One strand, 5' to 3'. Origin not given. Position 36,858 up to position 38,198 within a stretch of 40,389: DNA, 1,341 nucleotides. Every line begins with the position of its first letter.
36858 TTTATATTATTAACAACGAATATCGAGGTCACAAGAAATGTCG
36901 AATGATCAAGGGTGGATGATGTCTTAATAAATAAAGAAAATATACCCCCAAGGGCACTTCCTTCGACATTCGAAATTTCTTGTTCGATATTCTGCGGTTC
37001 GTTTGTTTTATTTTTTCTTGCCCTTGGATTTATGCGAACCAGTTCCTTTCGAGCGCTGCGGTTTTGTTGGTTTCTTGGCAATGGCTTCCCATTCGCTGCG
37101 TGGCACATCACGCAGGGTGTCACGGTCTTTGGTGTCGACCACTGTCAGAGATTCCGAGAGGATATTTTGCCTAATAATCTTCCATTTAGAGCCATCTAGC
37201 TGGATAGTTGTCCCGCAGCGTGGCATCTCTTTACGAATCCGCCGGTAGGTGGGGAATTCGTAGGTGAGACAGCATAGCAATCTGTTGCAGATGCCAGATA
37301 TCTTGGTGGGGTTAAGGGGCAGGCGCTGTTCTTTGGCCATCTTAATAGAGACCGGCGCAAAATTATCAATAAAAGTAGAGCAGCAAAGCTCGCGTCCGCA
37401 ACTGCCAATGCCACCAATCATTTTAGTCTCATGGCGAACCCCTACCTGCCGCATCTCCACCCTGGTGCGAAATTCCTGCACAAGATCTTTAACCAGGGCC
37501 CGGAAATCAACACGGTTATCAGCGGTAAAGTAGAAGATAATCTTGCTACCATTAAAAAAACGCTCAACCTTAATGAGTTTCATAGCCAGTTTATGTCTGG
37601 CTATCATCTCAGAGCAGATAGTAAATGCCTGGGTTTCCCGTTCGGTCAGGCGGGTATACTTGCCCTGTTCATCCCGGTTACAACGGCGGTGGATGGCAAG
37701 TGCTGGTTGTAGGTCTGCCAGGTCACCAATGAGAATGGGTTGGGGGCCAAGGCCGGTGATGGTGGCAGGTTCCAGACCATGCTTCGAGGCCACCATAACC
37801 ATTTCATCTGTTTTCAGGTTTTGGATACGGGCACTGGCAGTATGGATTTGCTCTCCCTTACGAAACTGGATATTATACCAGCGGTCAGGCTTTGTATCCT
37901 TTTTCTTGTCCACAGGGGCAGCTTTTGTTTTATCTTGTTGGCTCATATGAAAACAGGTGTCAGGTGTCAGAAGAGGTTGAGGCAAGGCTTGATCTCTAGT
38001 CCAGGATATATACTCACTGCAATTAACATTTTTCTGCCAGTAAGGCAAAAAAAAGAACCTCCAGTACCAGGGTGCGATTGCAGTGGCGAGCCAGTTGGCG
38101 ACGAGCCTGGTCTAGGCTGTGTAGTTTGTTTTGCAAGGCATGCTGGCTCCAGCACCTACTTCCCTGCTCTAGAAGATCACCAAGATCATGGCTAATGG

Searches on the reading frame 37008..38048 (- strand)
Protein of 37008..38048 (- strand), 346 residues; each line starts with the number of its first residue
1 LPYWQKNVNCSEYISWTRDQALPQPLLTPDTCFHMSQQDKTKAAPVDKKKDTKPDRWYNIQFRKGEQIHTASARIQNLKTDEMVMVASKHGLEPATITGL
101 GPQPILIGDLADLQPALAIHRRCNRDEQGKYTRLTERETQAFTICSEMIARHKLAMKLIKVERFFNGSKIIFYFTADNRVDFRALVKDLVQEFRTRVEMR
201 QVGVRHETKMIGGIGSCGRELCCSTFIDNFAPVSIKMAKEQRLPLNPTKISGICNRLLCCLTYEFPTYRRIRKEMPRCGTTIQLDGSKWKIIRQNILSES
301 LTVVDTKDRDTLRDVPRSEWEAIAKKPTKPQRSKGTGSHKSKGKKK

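Call 92: search_protein_families(library=pfam, proteins=[window:37008-38048:-])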
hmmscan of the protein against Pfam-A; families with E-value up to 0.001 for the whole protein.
window:37008-38048:- (346 aa): 1 family
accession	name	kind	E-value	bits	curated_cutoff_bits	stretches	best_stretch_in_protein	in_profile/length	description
PF04468.17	PSP1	-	1.3e-29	102.8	27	1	119-202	3-86/86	PSP1 C-terminal conserved region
